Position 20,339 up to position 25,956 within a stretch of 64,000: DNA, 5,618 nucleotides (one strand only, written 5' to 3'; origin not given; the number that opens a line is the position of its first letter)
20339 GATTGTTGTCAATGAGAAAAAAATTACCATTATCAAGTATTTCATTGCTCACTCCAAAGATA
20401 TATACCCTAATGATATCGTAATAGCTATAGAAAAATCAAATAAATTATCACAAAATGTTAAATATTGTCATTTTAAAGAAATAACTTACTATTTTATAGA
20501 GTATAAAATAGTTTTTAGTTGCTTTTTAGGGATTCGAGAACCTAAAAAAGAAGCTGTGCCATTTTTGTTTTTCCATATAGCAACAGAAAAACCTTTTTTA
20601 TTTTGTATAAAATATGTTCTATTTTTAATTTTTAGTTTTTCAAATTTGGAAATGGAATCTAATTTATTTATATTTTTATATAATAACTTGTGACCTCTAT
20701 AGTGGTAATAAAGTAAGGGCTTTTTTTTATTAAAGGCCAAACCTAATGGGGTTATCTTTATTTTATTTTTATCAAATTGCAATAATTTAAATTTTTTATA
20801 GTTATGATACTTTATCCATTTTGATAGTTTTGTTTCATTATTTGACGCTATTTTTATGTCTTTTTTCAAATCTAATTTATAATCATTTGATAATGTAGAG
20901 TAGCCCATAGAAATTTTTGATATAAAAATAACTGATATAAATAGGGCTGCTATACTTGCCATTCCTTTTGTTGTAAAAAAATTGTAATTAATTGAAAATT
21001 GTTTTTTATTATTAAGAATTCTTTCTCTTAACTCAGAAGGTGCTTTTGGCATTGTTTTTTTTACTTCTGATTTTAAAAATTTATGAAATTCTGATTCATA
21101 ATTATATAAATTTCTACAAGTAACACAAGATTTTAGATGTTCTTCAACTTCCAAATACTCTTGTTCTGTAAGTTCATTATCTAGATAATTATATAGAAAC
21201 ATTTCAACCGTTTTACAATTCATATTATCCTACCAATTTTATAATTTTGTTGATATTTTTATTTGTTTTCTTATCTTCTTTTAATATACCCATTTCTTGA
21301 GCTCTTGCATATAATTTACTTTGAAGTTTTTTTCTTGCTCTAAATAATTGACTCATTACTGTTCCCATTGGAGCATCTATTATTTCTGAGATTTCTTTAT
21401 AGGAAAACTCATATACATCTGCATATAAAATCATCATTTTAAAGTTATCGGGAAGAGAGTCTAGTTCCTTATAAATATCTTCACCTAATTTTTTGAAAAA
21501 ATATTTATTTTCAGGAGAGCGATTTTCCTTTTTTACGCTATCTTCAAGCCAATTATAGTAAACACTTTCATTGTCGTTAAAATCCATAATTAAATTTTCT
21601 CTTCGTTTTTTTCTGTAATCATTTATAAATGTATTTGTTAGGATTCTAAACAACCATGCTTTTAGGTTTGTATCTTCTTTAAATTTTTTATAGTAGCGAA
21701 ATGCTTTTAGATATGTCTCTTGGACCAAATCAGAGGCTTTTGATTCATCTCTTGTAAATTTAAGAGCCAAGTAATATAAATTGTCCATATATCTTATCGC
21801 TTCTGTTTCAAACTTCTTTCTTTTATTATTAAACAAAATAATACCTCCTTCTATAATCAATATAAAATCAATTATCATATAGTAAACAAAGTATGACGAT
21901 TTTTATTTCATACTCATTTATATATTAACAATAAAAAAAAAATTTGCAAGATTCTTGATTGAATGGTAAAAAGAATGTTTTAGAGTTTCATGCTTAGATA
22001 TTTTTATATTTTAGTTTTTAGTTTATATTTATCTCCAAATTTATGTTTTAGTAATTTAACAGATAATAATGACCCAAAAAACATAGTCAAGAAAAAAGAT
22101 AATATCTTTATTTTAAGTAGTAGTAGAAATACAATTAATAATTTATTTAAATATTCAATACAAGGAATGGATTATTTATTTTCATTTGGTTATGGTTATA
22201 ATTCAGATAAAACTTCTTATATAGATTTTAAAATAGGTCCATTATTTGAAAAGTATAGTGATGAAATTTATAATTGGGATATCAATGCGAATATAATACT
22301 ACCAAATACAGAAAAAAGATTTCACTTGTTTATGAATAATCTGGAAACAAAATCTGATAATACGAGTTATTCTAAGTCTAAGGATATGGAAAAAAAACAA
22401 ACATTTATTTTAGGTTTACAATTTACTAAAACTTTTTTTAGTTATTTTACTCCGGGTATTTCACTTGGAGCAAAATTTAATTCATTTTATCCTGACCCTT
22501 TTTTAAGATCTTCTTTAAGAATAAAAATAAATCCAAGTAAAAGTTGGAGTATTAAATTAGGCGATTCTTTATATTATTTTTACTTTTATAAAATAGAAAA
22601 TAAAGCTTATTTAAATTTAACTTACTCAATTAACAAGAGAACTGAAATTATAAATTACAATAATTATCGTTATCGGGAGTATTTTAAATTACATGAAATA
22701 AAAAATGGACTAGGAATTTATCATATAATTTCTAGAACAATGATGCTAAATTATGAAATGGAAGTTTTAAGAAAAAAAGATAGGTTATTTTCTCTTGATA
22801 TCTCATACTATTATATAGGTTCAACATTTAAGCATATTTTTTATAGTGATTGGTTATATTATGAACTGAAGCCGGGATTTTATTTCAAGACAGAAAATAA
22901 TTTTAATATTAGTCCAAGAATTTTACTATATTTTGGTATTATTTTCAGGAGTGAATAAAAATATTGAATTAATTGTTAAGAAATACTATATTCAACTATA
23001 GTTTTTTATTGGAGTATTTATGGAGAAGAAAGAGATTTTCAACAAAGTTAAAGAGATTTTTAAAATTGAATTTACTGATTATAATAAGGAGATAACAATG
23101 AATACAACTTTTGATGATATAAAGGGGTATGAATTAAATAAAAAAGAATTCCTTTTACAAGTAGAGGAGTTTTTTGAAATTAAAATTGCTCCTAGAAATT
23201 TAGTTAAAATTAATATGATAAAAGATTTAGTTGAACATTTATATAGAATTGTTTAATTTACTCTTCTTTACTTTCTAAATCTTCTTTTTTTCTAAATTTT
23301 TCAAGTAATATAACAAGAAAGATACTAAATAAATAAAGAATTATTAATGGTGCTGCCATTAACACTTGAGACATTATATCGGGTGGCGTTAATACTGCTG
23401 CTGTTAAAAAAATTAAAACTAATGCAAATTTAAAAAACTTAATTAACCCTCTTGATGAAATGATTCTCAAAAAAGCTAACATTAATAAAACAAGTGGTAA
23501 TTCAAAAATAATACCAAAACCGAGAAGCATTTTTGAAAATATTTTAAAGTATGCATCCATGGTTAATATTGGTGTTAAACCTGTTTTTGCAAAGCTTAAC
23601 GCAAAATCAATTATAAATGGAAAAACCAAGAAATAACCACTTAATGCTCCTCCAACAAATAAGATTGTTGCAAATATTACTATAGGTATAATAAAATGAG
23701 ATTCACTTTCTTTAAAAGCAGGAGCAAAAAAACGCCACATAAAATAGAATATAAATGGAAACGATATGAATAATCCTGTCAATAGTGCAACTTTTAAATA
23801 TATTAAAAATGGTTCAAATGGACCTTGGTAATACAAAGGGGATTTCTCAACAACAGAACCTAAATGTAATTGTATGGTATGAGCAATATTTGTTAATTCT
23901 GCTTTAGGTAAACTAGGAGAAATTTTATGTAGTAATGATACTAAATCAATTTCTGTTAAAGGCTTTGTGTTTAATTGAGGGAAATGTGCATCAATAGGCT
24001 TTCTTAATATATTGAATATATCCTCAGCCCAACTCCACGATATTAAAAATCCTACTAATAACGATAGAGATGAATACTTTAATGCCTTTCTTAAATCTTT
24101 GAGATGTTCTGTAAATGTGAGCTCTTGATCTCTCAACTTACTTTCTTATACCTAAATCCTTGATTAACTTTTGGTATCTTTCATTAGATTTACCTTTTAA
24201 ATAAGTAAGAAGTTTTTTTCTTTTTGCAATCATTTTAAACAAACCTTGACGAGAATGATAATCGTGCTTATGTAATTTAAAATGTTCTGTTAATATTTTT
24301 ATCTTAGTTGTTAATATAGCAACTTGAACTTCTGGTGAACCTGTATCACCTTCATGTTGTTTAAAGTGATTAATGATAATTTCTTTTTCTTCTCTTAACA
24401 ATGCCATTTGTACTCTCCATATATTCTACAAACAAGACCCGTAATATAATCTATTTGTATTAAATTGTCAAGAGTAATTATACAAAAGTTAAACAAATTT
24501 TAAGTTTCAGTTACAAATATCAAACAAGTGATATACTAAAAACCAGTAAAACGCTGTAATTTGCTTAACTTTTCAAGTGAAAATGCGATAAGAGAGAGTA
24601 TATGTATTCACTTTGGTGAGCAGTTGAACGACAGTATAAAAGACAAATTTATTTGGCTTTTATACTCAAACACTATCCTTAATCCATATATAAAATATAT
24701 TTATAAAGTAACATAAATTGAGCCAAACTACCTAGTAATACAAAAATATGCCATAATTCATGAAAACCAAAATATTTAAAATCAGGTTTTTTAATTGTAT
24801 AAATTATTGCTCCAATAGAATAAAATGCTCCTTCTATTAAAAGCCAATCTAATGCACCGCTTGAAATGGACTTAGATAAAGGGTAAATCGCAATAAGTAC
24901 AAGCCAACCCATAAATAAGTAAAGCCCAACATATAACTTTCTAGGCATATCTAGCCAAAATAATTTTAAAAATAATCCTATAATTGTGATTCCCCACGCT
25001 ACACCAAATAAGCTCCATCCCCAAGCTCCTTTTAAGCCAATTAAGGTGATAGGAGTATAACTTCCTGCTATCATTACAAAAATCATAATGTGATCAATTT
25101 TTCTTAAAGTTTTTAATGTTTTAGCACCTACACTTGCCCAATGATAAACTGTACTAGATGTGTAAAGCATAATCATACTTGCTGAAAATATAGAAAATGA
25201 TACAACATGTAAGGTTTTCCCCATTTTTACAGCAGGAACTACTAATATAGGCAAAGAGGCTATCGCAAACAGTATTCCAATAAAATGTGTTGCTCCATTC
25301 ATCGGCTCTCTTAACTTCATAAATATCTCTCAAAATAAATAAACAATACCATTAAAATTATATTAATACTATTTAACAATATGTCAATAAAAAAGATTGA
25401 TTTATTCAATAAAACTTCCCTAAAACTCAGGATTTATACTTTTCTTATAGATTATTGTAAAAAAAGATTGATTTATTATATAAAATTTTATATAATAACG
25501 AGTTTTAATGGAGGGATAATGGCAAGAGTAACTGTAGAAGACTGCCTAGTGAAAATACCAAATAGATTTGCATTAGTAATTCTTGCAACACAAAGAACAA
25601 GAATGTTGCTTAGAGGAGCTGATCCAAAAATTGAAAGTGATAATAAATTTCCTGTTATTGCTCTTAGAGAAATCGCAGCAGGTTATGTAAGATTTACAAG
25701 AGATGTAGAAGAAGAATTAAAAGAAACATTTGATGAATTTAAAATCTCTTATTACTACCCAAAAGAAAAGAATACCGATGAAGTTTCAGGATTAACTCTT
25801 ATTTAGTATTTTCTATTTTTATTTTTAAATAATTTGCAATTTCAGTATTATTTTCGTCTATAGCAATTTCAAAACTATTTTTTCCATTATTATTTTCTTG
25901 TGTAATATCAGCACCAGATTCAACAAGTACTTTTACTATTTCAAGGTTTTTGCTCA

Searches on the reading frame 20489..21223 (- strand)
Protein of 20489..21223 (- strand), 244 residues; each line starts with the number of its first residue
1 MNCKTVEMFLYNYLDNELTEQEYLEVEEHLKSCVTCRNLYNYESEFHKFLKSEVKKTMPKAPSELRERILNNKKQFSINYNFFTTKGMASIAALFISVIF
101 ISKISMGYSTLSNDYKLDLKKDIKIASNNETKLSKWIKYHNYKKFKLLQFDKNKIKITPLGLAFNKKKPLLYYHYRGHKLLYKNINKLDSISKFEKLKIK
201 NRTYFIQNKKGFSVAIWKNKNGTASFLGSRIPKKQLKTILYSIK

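Call 57: search_protein_families(library=pfam, proteins=[window:20489-21223:-], max_evalue=0.001)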
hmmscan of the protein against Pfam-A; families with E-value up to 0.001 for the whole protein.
window:20489-21223:- (244 aa): 1 family
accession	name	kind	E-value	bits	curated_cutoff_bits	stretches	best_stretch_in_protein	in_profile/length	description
PF13490.11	zf-HC2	-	5.8e-09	36.3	22.2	1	3-37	1-35/35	Putative zinc-finger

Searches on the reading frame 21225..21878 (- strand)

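Call 57: search_protein_families(library=pfam, proteins=[window:21225-21878:-], max_evalue=0.001)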
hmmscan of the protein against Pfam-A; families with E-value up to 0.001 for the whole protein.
window:21225-21878:- (217 aa): 4 families
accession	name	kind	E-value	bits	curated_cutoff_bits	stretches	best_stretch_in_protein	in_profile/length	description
PF04542.20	Sigma70_r2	-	6.4e-16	58.4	24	1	29-93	4-70/71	Sigma-70 region 2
PF08281.18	Sigma70_r4_2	-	2.4e-11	43.5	25.7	1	134-185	3-54/54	Sigma-70, region 4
PF04545.22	Sigma70_r4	-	7.6e-06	25.8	24.1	1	139-186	2-49/50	Sigma-70, region 4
PF22029.2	PhyR_sigma2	-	0.00097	19.6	27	0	42-80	16-54/55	Sigma2 domain of PhyR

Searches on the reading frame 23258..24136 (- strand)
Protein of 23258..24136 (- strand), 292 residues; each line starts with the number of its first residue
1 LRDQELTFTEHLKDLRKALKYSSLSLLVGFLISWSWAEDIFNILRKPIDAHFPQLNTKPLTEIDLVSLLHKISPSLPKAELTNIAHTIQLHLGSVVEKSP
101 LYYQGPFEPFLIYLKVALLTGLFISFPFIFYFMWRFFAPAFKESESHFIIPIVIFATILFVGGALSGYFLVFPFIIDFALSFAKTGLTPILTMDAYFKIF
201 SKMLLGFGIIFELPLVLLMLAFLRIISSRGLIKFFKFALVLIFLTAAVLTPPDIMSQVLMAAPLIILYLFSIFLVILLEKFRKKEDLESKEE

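Call 57: search_protein_families(library=pfam, proteins=[window:23258-24136:-], max_evalue=0.001)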
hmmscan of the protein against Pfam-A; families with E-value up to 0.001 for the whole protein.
window:23258-24136:- (292 aa): 1 family
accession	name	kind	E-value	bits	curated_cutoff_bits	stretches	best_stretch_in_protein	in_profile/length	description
PF00902.23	TatC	-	6.9e-60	202.8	25.1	1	10-263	1-208/208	Sec-independent protein translocase protein (TatC)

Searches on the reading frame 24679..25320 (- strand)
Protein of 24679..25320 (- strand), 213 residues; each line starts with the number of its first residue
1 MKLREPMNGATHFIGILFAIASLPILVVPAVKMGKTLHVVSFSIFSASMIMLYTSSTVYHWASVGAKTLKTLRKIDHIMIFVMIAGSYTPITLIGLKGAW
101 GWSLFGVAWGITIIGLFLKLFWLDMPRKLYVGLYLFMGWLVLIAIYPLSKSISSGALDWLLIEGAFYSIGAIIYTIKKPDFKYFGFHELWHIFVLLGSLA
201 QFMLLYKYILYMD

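Call 57: search_protein_families(library=pfam, proteins=[window:24679-25320:-], max_evalue=0.001)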
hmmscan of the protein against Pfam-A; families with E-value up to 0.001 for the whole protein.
window:24679-25320:- (213 aa): 1 family
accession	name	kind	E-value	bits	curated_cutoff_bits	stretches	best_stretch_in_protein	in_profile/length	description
PF03006.26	HlyIII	-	4e-45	154.6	26.2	1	4-202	5-224/224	Haemolysin-III related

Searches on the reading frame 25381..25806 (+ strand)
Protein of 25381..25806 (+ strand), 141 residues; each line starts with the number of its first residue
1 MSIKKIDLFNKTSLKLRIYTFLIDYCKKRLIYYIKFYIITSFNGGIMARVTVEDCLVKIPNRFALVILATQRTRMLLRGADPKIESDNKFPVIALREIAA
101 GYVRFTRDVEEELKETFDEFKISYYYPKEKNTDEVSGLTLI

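Call 57: search_protein_families(library=pfam, proteins=[window:25381-25806:+], max_evalue=0.001)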
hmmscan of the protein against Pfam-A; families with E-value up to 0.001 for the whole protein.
window:25381-25806:+ (141 aa): 1 family
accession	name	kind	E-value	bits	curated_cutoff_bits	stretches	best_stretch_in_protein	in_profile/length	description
PF01192.27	RNA_pol_Rpb6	-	4.3e-15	55.9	26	1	54-105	1-53/53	RNA polymerase Rpb6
